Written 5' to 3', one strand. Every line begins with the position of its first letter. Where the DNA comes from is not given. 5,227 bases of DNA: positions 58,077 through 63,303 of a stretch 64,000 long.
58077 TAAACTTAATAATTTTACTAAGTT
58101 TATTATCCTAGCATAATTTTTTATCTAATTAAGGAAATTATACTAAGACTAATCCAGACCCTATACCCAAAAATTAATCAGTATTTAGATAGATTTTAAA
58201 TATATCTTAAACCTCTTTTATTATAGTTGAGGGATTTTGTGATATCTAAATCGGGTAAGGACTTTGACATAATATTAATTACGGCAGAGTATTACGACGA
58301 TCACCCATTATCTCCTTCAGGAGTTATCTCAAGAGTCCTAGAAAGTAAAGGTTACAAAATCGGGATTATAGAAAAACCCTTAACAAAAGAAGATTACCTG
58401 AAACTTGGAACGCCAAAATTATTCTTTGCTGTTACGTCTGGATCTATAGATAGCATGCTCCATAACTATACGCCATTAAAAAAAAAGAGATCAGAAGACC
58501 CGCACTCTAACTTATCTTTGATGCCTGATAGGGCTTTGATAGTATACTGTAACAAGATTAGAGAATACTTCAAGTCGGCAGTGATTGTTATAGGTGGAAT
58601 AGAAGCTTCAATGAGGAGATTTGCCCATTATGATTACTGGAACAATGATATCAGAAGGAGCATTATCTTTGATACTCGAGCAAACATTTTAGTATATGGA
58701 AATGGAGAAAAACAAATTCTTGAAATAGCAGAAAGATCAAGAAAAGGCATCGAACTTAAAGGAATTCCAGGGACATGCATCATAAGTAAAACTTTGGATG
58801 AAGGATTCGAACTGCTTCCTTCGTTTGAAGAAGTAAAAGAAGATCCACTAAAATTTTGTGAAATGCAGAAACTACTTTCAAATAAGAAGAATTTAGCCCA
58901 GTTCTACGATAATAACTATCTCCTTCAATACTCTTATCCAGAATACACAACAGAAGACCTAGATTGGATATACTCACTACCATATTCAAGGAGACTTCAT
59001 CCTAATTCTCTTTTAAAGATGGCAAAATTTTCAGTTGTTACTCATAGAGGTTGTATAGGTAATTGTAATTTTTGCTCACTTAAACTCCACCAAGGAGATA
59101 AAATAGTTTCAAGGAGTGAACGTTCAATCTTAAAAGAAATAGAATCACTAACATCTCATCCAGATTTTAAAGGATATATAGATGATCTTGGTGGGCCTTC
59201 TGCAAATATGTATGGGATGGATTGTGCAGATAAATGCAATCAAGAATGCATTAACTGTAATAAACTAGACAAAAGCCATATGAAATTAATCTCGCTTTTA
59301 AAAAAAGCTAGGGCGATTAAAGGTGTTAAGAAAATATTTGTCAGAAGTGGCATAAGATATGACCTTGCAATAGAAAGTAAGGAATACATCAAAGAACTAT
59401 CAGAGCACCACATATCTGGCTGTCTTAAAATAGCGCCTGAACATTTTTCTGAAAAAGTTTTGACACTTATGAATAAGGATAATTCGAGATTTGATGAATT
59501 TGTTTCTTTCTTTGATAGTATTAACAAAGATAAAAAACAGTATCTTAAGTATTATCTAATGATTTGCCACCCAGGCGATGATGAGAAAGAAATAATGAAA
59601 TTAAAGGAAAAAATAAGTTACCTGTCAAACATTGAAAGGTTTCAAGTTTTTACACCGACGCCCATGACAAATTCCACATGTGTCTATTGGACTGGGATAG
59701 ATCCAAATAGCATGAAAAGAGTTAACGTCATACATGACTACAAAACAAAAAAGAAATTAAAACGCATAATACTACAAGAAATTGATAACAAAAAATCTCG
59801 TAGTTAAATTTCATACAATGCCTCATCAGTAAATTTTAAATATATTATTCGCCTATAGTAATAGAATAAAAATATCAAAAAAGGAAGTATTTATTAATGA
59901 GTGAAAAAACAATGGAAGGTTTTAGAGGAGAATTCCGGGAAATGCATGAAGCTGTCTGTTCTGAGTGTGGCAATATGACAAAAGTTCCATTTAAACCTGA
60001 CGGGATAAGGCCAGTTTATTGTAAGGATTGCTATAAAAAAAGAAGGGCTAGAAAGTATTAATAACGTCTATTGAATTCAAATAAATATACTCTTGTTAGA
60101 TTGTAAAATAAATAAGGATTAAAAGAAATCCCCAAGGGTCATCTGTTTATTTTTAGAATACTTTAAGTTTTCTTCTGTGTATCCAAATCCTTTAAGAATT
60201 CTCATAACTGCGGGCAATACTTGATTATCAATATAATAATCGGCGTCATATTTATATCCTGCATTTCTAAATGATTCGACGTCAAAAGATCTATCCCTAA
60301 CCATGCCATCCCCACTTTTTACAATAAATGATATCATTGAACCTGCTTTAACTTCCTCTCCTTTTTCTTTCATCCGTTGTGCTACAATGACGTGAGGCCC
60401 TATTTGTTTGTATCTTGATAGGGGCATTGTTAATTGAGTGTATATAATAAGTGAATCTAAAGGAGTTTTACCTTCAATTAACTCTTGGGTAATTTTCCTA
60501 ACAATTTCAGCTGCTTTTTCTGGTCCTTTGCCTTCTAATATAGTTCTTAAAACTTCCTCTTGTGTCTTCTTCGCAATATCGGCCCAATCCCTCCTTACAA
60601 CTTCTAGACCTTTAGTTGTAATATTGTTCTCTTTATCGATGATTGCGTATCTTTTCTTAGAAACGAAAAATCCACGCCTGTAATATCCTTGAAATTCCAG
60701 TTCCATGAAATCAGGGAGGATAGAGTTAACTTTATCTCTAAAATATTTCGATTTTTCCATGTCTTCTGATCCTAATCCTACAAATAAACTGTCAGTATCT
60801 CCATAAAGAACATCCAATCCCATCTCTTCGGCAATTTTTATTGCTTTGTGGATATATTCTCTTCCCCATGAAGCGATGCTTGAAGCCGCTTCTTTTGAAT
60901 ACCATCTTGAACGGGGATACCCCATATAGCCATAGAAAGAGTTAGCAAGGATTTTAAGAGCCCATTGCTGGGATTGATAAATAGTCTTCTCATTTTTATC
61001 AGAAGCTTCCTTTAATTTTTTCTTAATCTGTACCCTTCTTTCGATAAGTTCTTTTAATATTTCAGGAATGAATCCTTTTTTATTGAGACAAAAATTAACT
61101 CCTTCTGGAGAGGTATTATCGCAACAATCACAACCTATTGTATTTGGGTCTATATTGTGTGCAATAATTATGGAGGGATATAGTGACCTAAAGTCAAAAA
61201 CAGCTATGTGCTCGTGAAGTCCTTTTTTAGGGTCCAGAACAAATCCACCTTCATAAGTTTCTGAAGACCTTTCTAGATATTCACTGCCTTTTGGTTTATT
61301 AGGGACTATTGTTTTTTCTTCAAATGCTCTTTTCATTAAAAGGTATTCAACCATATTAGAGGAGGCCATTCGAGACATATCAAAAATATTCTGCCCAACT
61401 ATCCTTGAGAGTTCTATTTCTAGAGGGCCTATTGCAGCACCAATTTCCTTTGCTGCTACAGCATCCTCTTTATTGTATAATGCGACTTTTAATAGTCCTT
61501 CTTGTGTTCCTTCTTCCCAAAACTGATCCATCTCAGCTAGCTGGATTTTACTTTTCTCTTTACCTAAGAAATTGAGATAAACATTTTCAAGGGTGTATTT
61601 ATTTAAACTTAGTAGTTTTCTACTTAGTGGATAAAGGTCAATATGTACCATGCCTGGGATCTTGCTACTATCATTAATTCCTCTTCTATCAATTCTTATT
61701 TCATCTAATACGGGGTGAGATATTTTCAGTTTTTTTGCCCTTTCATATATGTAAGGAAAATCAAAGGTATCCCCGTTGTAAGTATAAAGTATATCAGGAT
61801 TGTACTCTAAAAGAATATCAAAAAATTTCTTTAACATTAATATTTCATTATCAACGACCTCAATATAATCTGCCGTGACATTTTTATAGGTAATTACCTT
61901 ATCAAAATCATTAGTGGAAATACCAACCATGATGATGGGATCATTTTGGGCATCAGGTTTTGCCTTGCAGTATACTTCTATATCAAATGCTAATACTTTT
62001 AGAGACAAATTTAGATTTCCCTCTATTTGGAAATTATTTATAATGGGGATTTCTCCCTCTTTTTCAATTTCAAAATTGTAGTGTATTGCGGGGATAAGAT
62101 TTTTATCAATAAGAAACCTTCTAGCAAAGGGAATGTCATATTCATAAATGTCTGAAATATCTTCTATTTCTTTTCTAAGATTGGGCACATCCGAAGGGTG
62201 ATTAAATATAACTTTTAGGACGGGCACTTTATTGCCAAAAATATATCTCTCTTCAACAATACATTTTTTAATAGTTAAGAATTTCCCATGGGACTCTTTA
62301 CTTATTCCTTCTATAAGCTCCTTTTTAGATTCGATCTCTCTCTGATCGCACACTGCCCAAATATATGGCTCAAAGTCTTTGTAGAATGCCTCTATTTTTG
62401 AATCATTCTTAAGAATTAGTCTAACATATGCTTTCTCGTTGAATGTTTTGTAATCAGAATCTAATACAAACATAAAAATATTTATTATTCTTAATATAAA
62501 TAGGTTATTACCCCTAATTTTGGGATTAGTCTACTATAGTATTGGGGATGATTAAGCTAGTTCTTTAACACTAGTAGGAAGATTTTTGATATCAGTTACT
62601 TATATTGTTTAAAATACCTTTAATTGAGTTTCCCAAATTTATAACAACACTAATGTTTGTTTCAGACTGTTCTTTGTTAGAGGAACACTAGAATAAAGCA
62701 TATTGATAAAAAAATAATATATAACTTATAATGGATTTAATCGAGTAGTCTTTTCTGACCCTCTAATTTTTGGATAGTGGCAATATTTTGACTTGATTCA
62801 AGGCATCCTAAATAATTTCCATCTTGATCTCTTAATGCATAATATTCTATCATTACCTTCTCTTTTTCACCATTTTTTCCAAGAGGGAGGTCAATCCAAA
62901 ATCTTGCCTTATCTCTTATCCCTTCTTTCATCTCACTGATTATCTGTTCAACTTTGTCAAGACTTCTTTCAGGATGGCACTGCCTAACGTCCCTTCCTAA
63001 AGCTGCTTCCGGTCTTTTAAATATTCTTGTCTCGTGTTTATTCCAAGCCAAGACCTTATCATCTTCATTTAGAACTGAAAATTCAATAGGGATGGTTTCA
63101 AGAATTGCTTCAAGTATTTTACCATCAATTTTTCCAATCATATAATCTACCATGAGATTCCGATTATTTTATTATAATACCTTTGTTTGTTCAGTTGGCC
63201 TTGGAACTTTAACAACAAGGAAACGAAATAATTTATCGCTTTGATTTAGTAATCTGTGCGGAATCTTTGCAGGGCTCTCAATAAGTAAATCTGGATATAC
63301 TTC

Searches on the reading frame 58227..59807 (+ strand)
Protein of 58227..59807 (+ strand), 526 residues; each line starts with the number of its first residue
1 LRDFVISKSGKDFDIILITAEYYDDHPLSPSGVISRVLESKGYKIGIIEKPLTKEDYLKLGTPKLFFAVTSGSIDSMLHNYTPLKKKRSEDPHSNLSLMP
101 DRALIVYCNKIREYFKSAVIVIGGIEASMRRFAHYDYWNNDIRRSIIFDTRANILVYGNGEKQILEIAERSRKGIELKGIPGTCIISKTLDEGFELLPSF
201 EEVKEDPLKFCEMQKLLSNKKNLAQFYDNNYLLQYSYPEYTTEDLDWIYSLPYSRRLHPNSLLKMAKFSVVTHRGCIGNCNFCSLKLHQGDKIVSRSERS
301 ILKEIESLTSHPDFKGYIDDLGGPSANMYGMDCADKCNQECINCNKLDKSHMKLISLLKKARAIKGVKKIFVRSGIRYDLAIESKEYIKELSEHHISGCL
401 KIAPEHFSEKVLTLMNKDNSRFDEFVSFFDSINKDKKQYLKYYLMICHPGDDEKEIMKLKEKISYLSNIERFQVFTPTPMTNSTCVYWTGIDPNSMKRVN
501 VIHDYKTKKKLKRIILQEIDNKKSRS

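Call 64: search_protein_families(library=pfam, proteins=[window:58227-59807:+], max_evalue=0.001)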
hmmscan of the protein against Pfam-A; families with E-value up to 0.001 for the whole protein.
window:58227-59807:+ (526 aa): 3 families
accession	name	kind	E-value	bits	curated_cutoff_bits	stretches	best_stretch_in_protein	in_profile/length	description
PF08497.15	Radical_SAM_N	-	2.5e-80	270.4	25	1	11-261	15-287/301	Radical SAM N-terminal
PF04055.27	Radical_SAM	-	1.6e-08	35.3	29.5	1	271-462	2-165/166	Radical SAM superfamily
PF11842.13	DUF3362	-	0.00023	21.8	27.6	1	471-517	2-52/151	Domain of unknown function (DUF3362)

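Call 69: find_encoding_contigs(protein=window:58227-59807:+, flank=10000, max_places=6)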
Protein window:58227-59807:+ (526 aa): no gene with exactly this product is on record in the collection.

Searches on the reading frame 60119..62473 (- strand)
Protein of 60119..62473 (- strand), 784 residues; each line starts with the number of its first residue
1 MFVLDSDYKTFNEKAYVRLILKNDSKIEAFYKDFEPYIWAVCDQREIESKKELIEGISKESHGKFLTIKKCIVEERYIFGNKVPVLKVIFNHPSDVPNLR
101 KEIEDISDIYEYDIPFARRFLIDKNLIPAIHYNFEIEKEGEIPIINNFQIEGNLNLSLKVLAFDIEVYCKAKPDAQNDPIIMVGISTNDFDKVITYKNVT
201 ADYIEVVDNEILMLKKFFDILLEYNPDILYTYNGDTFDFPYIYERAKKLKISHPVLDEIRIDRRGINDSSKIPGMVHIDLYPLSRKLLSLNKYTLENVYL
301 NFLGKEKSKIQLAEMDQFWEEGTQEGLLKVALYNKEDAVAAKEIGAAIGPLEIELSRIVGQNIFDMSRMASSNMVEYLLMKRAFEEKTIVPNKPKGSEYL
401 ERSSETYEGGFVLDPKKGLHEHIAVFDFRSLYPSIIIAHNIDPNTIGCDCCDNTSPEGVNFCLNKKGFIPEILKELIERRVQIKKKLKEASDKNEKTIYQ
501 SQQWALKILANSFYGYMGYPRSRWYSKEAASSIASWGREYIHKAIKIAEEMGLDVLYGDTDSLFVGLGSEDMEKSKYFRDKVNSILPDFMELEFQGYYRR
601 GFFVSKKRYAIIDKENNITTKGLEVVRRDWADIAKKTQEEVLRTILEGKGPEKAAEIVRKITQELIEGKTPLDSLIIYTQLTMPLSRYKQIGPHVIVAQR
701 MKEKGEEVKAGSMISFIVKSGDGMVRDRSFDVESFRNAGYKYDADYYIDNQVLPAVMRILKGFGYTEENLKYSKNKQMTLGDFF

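Call 64: search_protein_families(library=pfam, proteins=[window:60119-62473:-], max_evalue=0.001)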
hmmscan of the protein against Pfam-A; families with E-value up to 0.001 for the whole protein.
window:60119-62473:- (784 aa): 4 families
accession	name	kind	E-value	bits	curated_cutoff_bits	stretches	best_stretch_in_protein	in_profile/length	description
PF00136.26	DNA_pol_B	-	5.7e-87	292.8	23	1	371-761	11-451/453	DNA polymerase family B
PF03104.25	DNA_pol_B_exo1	-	4.6e-37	128.1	23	1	108-298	2-242/242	DNA polymerase family B, exonuclease domain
PF13482.12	RNase_H_2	-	5.6e-09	36.6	22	1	163-344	3-160/165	RNase_H superfamily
PF10108.15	DNA_pol_B_exo2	-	6.9e-05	23.1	24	1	206-298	33-126/213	Predicted 3'-5' exonuclease related to the exonuclease domain of PolB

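Call 70: find_encoding_contigs(protein=window:60119-62473:-, flank=10000, max_places=8)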
Protein window:60119-62473:- (784 aa): no gene with exactly this product is on record in the collection.

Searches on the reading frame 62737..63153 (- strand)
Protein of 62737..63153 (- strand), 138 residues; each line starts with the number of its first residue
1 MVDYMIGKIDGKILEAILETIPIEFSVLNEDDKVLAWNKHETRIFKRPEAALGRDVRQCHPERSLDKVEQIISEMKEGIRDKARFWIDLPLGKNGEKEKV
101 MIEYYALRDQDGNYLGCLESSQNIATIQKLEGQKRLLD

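Call 72: find_encoding_contigs(protein=window:62737-63153:-, flank=10000, max_places=8)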
Protein window:62737-63153:- (138 aa): 10 contigs read that carry it; 8 places shown.
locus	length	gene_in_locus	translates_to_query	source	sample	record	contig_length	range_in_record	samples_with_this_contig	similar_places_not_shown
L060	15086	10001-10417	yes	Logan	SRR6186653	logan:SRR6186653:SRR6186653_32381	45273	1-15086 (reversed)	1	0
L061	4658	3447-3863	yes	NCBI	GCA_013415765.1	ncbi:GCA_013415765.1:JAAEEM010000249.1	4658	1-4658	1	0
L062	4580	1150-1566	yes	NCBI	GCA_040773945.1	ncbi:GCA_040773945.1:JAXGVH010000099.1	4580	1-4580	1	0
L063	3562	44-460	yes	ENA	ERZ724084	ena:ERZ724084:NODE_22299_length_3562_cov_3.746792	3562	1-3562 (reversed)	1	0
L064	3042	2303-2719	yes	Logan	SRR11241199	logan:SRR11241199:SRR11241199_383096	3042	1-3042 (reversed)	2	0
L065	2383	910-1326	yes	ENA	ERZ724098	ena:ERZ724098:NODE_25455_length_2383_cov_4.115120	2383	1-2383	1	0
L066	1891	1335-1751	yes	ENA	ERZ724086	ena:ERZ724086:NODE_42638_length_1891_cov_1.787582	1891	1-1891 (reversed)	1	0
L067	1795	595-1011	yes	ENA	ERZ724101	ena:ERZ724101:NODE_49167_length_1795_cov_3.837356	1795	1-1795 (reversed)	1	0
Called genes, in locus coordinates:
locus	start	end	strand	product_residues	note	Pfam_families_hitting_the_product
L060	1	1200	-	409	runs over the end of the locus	PF05201:GlutR_N, PF01488:Shikimate_DH, PF03807:F420_oxidored (weak), PF00745:GlutR_dimer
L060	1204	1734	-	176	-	PF13241:NAD_binding_7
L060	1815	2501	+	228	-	PF10263:SprT-like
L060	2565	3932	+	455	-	PF00696:AA_kinase, PF13840:ACT_7, PF01842:ACT, PF22468:ACT_9, PF13840:ACT_7, PF22468:ACT_9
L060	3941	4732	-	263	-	PF09872:DUF2099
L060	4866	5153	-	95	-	-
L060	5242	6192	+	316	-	PF07885:Ion_trans_2, PF02254:TrkA_N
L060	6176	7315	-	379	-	PF01901:O_anti_polymase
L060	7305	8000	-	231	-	PF00753:Lactamase_B, PF13483:Lactamase_B_3, PF12706:Lactamase_B_2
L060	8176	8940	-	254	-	PF01978:TrmB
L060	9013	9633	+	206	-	PF12801:Fer4_5, PF12837:Fer4_6 (faint), PF00037:Fer4 (weak), PF13237:Fer4_10 (weak), PF14697:Fer4_21 (weak), PF12838:Fer4_7 (weak), PF13187:Fer4_9 (weak)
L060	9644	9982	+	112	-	PF07883:Cupin_2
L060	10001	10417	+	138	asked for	PF08448:PAS_4 (weak), PF13596:PAS_10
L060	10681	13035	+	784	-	PF03104:DNA_pol_B_exo1, PF13482:RNase_H_2, PF00136:DNA_pol_B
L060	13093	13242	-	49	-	PF23477:zf_Tbcl_2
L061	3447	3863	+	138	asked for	PF08448:PAS_4 (weak), PF13596:PAS_10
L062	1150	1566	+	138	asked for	PF08448:PAS_4 (weak), PF13596:PAS_10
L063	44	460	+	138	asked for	PF08448:PAS_4 (weak), PF13596:PAS_10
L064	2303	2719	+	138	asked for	PF08448:PAS_4 (weak), PF13596:PAS_10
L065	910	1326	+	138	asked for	PF08448:PAS_4 (weak), PF13596:PAS_10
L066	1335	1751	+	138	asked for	PF08448:PAS_4 (weak), PF13596:PAS_10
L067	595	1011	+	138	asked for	PF08448:PAS_4 (weak), PF13596:PAS_10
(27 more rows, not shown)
